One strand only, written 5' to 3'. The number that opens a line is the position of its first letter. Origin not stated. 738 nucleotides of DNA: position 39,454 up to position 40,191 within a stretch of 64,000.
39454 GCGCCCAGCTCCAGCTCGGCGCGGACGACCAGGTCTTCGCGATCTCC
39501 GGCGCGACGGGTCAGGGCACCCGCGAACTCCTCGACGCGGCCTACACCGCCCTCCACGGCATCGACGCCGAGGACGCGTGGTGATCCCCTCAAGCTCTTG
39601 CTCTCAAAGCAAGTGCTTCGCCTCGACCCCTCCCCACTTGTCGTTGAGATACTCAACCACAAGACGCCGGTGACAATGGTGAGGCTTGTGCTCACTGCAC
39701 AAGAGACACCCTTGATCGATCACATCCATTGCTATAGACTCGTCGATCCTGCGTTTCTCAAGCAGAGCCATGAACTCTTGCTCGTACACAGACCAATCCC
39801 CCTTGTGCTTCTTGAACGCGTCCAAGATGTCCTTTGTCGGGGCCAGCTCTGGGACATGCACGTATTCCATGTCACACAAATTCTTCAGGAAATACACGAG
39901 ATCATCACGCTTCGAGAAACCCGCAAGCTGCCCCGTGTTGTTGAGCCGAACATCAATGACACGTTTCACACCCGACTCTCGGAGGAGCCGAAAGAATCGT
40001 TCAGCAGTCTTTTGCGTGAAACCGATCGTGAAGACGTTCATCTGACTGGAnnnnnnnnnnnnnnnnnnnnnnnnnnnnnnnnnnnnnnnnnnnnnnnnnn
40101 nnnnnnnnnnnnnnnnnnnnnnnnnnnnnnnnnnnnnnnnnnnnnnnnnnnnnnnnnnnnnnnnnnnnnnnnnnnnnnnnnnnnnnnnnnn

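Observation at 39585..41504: Low-GC three-gene cassette: dual-OB-like protein plus two DUF488 paralogs, a candidate undescribed nucleic-acid-directed (defence or repair) module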

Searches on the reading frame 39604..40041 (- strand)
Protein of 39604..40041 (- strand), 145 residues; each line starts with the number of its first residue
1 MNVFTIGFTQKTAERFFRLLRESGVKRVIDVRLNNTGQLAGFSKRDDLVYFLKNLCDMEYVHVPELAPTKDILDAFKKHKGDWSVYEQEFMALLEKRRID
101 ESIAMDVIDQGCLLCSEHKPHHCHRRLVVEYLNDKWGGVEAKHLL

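Call 3: search_protein_families(library=pfam, proteins=[window:39604-40041:-], max_evalue=0.1)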
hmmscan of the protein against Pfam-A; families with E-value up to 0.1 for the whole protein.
window:39604-40041:- (145 aa): 4 families
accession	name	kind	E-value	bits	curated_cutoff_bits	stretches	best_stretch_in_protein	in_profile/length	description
PF04343.18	DUF488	-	3.9e-23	82.8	22.2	1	13-132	2-121/121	Domain of unknown function DUF488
PF22751.1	DUF488-N3a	-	6e-10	39.9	27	1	61-134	37-116/118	Active DUF488-N3 subclade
PF22752.1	DUF488-N3i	-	0.0058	17.6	27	1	63-136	40-115/131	Inactive DUF488-N3 subclade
PF24543.1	Usp-48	-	0.094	13.1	27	0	90-119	42-73/115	Usp-48 domain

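Call 4: search_protein_families(library=padloc, proteins=[window:39604-40041:-], max_evalue=0.1)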
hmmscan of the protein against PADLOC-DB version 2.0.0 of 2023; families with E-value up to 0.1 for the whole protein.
window:39604-40041:- (145 aa): 4 families
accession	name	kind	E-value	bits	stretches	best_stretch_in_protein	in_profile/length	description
PDLC04658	PDC-M45C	-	3.4e-72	239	1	1-144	1-144/145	-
PDLC04505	PDC-M19A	-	5.1e-17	60.3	1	3-136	151-285/294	-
PDLC04657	PDC-M45B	-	4e-11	40.9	1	2-132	5-133/204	-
PDLC04504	PDC-M19A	-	5.4e-08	30.5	1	3-132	91-221/234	-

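Call 5: search_protein_families(library=ncbifam, proteins=[window:39604-40041:-], max_evalue=0.1)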
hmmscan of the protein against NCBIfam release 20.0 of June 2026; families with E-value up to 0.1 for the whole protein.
window:39604-40041:- (145 aa): 1 family
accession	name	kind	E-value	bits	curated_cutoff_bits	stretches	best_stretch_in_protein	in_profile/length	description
NF009403.0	PRK12767.1-2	equivalog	0.048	12.8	286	1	39-105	5-72/342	carbamoyl phosphate synthase-like protein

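Call 21: search_solved_structures(query=window:39604-40041:-, max_evalue=1, show_alignments=2)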
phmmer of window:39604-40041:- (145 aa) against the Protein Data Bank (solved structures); distinct sequences matched with E-value up to 1: 1.
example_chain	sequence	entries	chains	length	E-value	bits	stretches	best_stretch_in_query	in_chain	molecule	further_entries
1bs2_A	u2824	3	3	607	0.53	13.5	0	12-58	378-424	PROTEIN (ARGINYL-TRNA SYNTHETASE) | ARGINYL-TRNA SYNTHETASE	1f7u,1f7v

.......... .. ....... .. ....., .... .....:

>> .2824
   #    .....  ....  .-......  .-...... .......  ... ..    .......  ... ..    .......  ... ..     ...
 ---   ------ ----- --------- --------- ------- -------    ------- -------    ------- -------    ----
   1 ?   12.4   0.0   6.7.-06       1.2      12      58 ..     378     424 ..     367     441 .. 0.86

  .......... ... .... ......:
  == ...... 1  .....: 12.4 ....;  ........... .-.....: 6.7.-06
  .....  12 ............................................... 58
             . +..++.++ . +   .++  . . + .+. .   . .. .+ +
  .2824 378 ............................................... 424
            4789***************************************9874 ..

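Call 29: find_homologous_proteins(query=window:39604-40041:-, max_evalue=0.001)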
Query window:39604-40041:- (145 aa): 7824 proteins with E <= 0.001 among 8000 candidates; the best 120 are listed.
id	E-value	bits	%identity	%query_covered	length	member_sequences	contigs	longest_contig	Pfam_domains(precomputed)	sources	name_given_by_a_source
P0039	2.2e-94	331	100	100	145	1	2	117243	PF04343.19,PF22751.2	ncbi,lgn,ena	-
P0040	1.1e-78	280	81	100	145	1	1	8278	PF04343.19,PF22751.2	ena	-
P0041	1.1e-78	280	82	100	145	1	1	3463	PF04343.19,PF22751.2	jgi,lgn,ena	-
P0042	2.0e-77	276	79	99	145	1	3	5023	PF04343.19,PF22751.2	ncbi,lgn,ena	-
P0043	9.5e-77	274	79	99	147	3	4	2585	PF04343.19,PF22751.2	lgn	-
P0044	1.7e-76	273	78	100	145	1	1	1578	PF04343.19,PF22751.2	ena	-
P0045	1.9e-76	273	80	100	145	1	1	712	PF04343.19,PF22751.2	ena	-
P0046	2.1e-76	273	79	100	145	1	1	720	PF04343.19,PF22751.2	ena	-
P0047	7.2e-76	271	79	100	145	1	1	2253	PF04343.19,PF22751.2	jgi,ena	-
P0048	2.7e-75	269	77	100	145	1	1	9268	PF04343.19,PF22751.2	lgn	-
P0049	5.8e-75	268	75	100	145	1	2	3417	PF04343.19,PF22751.2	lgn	-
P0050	1.5e-74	267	77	100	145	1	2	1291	PF04343.19,PF22751.2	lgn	-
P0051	2.8e-74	266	76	100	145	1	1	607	PF04343.19,PF22751.2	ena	-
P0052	3.1e-74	266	74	100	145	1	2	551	PF04343.19,PF22751.2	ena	-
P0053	3.9e-74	265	76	100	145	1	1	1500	PF04343.19,PF22751.2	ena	-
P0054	4.1e-74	265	74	100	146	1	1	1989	PF04343.19,PF22751.2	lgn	-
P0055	7.6e-74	264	76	100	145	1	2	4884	PF04343.19,PF22751.2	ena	-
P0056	8.3e-74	264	78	100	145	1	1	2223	PF04343.19,PF22751.2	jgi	jgi:uncharacterized protein (DUF488 family)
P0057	1.0e-73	264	78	100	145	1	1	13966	PF04343.19,PF22751.2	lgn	-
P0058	1.2e-73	264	74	100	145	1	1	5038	PF04343.19,PF22751.2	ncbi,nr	ncbi:MAG: DUF488 domain-containing protein [Planctomycetaceae bacterium]|nr:MAG: DUF488 domain-conta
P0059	1.4e-73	264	76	100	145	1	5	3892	PF04343.19,PF22751.2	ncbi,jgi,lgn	jgi:uncharacterized protein (DUF488 family)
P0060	2.1e-73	263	77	100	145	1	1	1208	PF04343.19,PF22751.2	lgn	-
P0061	2.8e-73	263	77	100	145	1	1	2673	PF04343.19,PF22751.2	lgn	-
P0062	2.8e-73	263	75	100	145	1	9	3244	PF04343.19,PF22751.2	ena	-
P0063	2.8e-73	263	76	100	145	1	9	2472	PF04343.19,PF22751.2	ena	-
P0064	2.8e-73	263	76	100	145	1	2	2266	PF04343.19,PF22751.2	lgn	-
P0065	2.8e-73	263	75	100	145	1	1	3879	PF04343.19,PF22751.2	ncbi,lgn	-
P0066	2.8e-73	263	75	100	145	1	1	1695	PF04343.19,PF22751.2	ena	-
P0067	2.8e-73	263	75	100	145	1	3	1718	PF04343.19,PF22751.2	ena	-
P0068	2.8e-73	263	76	100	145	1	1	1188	PF04343.19,PF22751.2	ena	-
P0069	3.1e-73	262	74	100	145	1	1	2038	PF04343.19,PF22751.2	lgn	-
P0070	3.9e-73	262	75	100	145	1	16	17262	PF04343.19,PF22751.2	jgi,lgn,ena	-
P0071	3.9e-73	262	75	100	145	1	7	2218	PF04343.19,PF22751.2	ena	-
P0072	4.2e-73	262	74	100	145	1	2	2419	PF04343.19,PF22751.2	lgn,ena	-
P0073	4.2e-73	262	77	99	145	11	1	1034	PF04343.19,PF22751.2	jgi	jgi:uncharacterized protein (DUF488 family)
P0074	4.3e-73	262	78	100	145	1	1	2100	PF04343.19,PF22751.2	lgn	-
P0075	4.8e-73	262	76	100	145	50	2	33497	PF04343.19,PF22751.2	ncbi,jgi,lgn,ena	jgi:uncharacterized protein (DUF488 family)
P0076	5.3e-73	262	75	100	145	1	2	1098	PF04343.19,PF22751.2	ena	-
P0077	5.3e-73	262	75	100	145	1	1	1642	PF04343.19,PF22751.2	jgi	-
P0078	5.6e-73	262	74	100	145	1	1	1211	PF04343.19,PF22751.2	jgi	jgi:uncharacterized protein (DUF488 family)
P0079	7.4e-73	261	75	100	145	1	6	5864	PF04343.19,PF22751.2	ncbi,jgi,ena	jgi:uncharacterized protein (DUF488 family)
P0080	7.4e-73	261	74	100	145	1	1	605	PF04343.19,PF22751.2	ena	-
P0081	8.9e-73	261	74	100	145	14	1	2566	PF04343.19,PF22751.2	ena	-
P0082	1.2e-72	261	77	99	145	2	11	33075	PF04343.19,PF22751.2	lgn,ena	-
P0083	1.9e-72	260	74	100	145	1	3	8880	PF04343.19,PF22751.2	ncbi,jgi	jgi:uncharacterized protein (DUF488 family)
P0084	2.0e-72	260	74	100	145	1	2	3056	PF04343.19,PF22751.2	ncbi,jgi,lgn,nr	ncbi:MAG: DUF488 domain-containing protein [Flammeovirgaceae bacterium]|nr:DUF488 domain-containing 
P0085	2.0e-72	260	74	100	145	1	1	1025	PF04343.19,PF22751.2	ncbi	-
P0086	2.1e-72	260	76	99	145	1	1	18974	PF04343.19,PF22751.2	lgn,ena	-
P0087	2.1e-72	260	74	100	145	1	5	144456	PF04343.19,PF22751.2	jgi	jgi:uncharacterized protein (DUF488 family)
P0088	2.7e-72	259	74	100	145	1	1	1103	PF04343.19,PF22751.2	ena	-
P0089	3.5e-72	259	76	100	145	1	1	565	PF04343.19,PF22751.2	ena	-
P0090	4.2e-72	259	74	100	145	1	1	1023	PF04343.19,PF22751.2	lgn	-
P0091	4.4e-72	259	74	100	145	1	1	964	PF04343.19,PF22751.2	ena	-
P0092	5.1e-72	259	74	100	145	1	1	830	PF04343.19,PF22751.2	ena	-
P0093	5.1e-72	258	74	100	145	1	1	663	PF04343.19,PF22751.2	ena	-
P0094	8.0e-72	258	74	100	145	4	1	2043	PF04343.19,PF22751.2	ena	-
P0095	1.0e-71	258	75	100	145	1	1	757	PF04343.19,PF22751.2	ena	-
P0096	1.1e-71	257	74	100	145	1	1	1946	PF04343.19,PF22751.2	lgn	-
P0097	1.3e-71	257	74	99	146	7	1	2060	PF04343.19,PF22751.2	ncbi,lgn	-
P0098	2.0e-71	257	76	100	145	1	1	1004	PF04343.19,PF22751.2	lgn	-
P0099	2.7e-71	256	74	100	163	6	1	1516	PF04343.19,PF22751.2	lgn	-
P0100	3.7e-71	256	72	100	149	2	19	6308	PF04343.19,PF22751.2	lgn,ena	-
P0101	5.4e-71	255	75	97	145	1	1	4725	PF04343.19,PF22751.2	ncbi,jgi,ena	jgi:uncharacterized protein (DUF488 family)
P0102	5.7e-71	255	72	100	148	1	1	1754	PF04343.19,PF22751.2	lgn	-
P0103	6.1e-71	255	71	99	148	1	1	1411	PF04343.19,PF22751.2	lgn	-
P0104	6.8e-71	255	74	99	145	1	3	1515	PF04343.19,PF22751.2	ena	-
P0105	1.0e-70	254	74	99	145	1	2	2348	PF04343.19,PF22751.2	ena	-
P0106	1.4e-70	254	74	99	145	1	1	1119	PF04343.19,PF22751.2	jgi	-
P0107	1.4e-70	254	74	100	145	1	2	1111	PF04343.19,PF22751.2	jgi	jgi:uncharacterized protein (DUF488 family)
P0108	1.9e-70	253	74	99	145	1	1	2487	PF04343.19,PF22751.2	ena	-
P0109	2.0e-70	253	72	100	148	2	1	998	PF04343.19,PF22751.2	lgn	-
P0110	2.2e-70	253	71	99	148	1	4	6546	PF04343.19,PF22751.2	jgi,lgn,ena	jgi:uncharacterized protein (DUF488 family)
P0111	3.5e-70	253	75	97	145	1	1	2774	PF04343.19,PF22751.2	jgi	jgi:uncharacterized protein (DUF488 family)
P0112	3.9e-70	252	72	100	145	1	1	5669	PF04343.19,PF22751.2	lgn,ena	-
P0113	4.2e-70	252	71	99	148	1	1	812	PF04343.19,PF22751.2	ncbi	-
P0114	5.1e-70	252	73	100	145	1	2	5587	PF04343.19,PF22751.2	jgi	jgi:uncharacterized protein (DUF488 family)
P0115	1.0e-69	251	73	100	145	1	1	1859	PF04343.19,PF22751.2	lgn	-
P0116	1.1e-69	251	74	100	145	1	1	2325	PF04343.19,PF22751.2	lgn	-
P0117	1.4e-69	251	71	100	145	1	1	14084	PF04343.19,PF22751.2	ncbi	-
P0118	1.4e-69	251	73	100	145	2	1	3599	PF04343.19,PF22751.2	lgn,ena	-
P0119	1.4e-69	251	71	100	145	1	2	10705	PF04343.19,PF22751.2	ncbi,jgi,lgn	jgi:uncharacterized protein (DUF488 family)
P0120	1.5e-69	251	72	99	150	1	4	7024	PF04343.19,PF22751.2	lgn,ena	-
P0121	2.4e-69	250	72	100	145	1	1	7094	PF04343.19,PF22751.2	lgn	-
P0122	2.6e-69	250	71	100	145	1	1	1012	PF04343.19,PF22751.2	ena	-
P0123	3.8e-69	249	70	100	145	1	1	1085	PF04343.19,PF22751.2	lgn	-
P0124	4.1e-69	249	70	100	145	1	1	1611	PF04343.19,PF22751.2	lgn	-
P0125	4.5e-69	249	71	100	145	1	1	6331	PF04343.19,PF22751.2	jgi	jgi:uncharacterized protein (DUF488 family)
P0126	5.3e-69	249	69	99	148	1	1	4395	PF04343.19,PF22751.2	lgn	-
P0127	8.1e-69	248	72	100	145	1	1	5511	PF04343.19,PF22751.2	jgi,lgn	jgi:uncharacterized protein (DUF488 family)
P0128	1.0e-68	248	70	99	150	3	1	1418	PF04343.19,PF22751.2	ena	-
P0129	1.0e-68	248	71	97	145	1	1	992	PF04343.19,PF22751.2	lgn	-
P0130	2.0e-68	247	70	99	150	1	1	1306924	PF04343.19,PF22751.2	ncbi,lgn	-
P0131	2.4e-68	247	72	100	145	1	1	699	PF04343.19,PF22751.2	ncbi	-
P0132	3.7e-68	246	70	100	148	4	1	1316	PF04343.19,PF22751.2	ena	-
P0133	5.4e-68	245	69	99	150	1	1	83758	PF04343.19,PF22751.2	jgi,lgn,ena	jgi:uncharacterized protein (DUF488 family)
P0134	5.6e-68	245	71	97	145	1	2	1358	PF04343.19,PF22751.2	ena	-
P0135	8.8e-68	245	72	99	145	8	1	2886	PF04343.19,PF22751.2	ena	-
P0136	1.0e-67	245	71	99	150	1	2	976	PF04343.19,PF22751.2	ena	-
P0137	1.1e-67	244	71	97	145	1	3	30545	PF04343.19,PF22751.2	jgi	jgi:uncharacterized protein (DUF488 family)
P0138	1.1e-67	244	73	94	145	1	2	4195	PF04343.19,PF22751.2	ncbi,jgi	-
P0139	1.3e-67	244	70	100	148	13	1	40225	PF04343.19,PF22751.2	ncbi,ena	-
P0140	1.4e-67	244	73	94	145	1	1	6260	PF04343.19,PF22751.2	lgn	-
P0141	1.7e-67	244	73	94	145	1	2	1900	PF04343.19,PF22751.2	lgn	-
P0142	1.8e-67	244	70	100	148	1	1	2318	PF04343.19,PF22751.2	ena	-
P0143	2.2e-67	243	71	100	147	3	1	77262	PF04343.19,PF22751.2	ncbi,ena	-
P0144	2.4e-67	243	69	100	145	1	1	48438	PF04343.19,PF22751.2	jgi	jgi:uncharacterized protein (DUF488 family)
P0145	3.2e-67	243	73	94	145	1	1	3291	PF04343.19,PF22751.2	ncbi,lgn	-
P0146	3.4e-67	243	68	100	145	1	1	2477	PF04343.19,PF22751.2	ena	-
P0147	3.8e-67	243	69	100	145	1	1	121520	PF04343.19,PF22751.2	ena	-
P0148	4.3e-67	243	70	100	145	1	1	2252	PF04343.19,PF22751.2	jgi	jgi:uncharacterized protein (DUF488 family)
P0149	5.8e-67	242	69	100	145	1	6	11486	PF04343.19,PF22751.2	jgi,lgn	jgi:uncharacterized protein (DUF488 family)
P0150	6.2e-67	242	71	97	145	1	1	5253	PF04343.19,PF22751.2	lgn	-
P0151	9.2e-67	241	68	100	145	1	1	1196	PF04343.19,PF22751.2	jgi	jgi:uncharacterized protein (DUF488 family)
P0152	9.7e-67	241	69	99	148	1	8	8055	PF04343.19,PF22751.2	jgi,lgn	-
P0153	1.2e-66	241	69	100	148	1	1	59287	PF04343.19,PF22751.2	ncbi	-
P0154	2.3e-66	240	70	98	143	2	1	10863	PF04343.19,PF22751.2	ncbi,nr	ncbi:MAG: DUF488 domain-containing protein [Phycisphaerae bacterium]|nr:DUF488 domain-containing pro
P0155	3.0e-66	240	68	100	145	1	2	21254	PF04343.19,PF22751.2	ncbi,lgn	-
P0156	3.5e-66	240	70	100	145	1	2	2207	PF04343.19,PF22751.2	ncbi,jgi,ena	-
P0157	4.0e-66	239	68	100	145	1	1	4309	PF04343.19,PF22751.2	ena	-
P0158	4.2e-66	239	68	100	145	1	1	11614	PF04343.19,PF22751.2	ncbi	-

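Call 45: predict_structure(alignment_id=A2)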
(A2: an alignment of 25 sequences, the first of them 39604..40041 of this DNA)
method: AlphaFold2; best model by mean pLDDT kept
length: 145 residues; sequences in the alignment: 25
mean_pLDDT: 91.0   pTM: 0.86
mean pLDDT of the five models: 91.0, 90.7, 89.8, 88.4, 88.1
residues with pLDDT >= 90: 112; 70-90: 25; 50-70: 8; < 50: 0
segments of 3 or more residues with pLDDT < 50: none
pLDDT, mean of each block of 10 residues (from residue 1): 91 90 95 74 79 93 94 94 95 97 95 90 91 96 90
secondary structure, 60 per line:
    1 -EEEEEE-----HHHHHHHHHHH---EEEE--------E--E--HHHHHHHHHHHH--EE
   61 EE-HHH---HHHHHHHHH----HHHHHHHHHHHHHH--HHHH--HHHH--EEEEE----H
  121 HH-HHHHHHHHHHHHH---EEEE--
elements in order: E2-7 H13-23 E27-30 H45-56 E59-62 H70-78 H83-96 H99-102 H105-108 E111-115 H124-136 E140-143

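Call 50: fold_search(model_id=the predicted structure, library=pdb)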
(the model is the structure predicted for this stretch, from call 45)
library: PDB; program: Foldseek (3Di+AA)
matches with E <= 10: 379; with E <= 0.001: 0
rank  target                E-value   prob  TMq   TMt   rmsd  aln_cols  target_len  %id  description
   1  5hci_A                9.8e-02  0.60  0.42  0.28   6.2       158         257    9  GPN-loop GTPase Npa3 in complex with GDP (released 2016-01-20)
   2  4cvn_C                1.0e-01  0.10  0.19  0.17  11.2       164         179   15  Structure of the Fap7-Rps14 complex (released 2014-05-28)
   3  5k25_A                1.3e-01  0.47  0.33  0.31   8.6       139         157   16  Crystal structure of human phosphatase PRL-2 in complex with the ADP-bound Bateman domain of human magnesium transport (released 2016-10-12)
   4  9vis                  1.5e-01  0.21  0.30  0.26   9.3       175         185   10  Crystal strcture of adenosylcobinamide kinase/adenosylcobinamide phosphate guanylyltransferase CobU from Akkermansia muc (released 2025-10-08)
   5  5bop_B                1.6e-01  0.13  0.26  0.24  15.3       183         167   15  Crystal structure of the artificial nanobody octarellinV.1 complex (released 2016-05-25)
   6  7ltc_A                1.7e-01  0.60  0.42  0.27   6.4       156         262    8  Structure of the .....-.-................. (SonM) and RiPP precursor (SonA) heteromeric complex (no cofactor) (released 2021-09-29)
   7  9mex_A                1.8e-01  0.33  0.35  0.33  10.0       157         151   14  Structure of phosphocysteine intermediate of human PRL1 phosphatase (released 2025-05-14)
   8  3hh1_B                2.1e-01  0.44  0.38  0.45   6.1       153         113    6  The Structure of a Tetrapyrrole methylase family protein domain from Chlorobium tepidum TLS (released 2009-07-07)
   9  1c9k_C                2.3e-01  0.16  0.29  0.27   9.7       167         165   12  THE THREE DIMENSIONAL STRUCTURE OF ADENOSYLCOBINAMIDE KINASE/ ADENOSYLCOBINAMIDE PHOSPHATE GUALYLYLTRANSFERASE (COBU)  (released 1999-08-18)
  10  2i6p                  2.8e-01  0.38  0.39  0.36   9.3       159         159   12  Crystal structure of the complex of the archaeal sulfolobus PTP-fold phosphatase with pNPP (released 2007-03-13)
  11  3ro1                  3.2e-01  0.82  0.50  0.46   6.6       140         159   14  Crystal structure of the complex of the archaeal sulfolobus PTP-fold phosphatase with terpyridine platinum(II) (released 2011-10-05)
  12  2pb6_A                3.4e-01  0.54  0.45  0.28   5.8       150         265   13  Crystal structure of PH0725 from Pyrococcus horikoshii OT3 (released 2007-10-02)
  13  7t85                  3.4e-01  0.18  0.31  0.27   8.2       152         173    9  Crystal Structure of the N-terminal Domain of the Phosphate Acetyltransferase from Escherichia coli (released 2021-12-29)
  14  8ct8_C                3.4e-01  0.16  0.29  0.28  10.7       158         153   12  Crystal structure of Drosophila melanogaster PRL/CBS-pair domain complex (released 2023-03-01)
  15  5bo5_A                3.6e-01  0.12  0.27  0.16  13.6       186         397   11  Structure of a unique ATP synthase subunit NeqB from Nanoarcheaum equitans (released 2015-09-16)
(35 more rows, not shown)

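Call 53: search_dna_similar(query=window:39604-40041:-, collection=phages, mode=protein, max_evalue=0.001, max_rows=15)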
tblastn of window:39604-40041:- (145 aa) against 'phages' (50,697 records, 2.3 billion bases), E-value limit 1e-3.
Records with a match: 7; places in all: 7; records where one place covers at least 80% of the query: 7.
Best place of each record, by identity: <60% 7.
By first word of the organism name: Gordonia 7.
By host as written in the record: Gordonia terrae 3612 7.
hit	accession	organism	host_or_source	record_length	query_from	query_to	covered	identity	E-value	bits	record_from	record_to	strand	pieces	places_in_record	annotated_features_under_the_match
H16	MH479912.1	Gordonia phage Eviarto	Gordonia terrae 3612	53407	5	132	88%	32.6%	1e-6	52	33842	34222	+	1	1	42: hypothetical protein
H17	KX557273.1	Gordonia phage BatStarr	Gordonia terrae 3612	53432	5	132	88%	32.6%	1e-6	52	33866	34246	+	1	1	42: hypothetical protein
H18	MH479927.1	Gordonia phage TimTam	Gordonia terrae 3612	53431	5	132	88%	32.6%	1e-6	52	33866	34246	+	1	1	42: hypothetical protein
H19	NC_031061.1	Gordonia phage Nymphadora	Gordonia terrae 3612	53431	5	132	88%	32.6%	1e-6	52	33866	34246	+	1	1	42: HipA toxin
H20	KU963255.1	Gordonia phage Nymphadora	Gordonia terrae 3612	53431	5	132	88%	32.6%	1e-6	52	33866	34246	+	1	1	42: hypothetical protein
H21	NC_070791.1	Gordonia phage Herod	Gordonia terrae 3612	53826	5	132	88%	32.6%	1e-6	52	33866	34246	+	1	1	42: hypothetical protein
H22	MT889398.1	Gordonia phage Herod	Gordonia terrae 3612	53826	5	132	88%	32.6%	1e-6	52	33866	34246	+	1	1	42: hypothetical protein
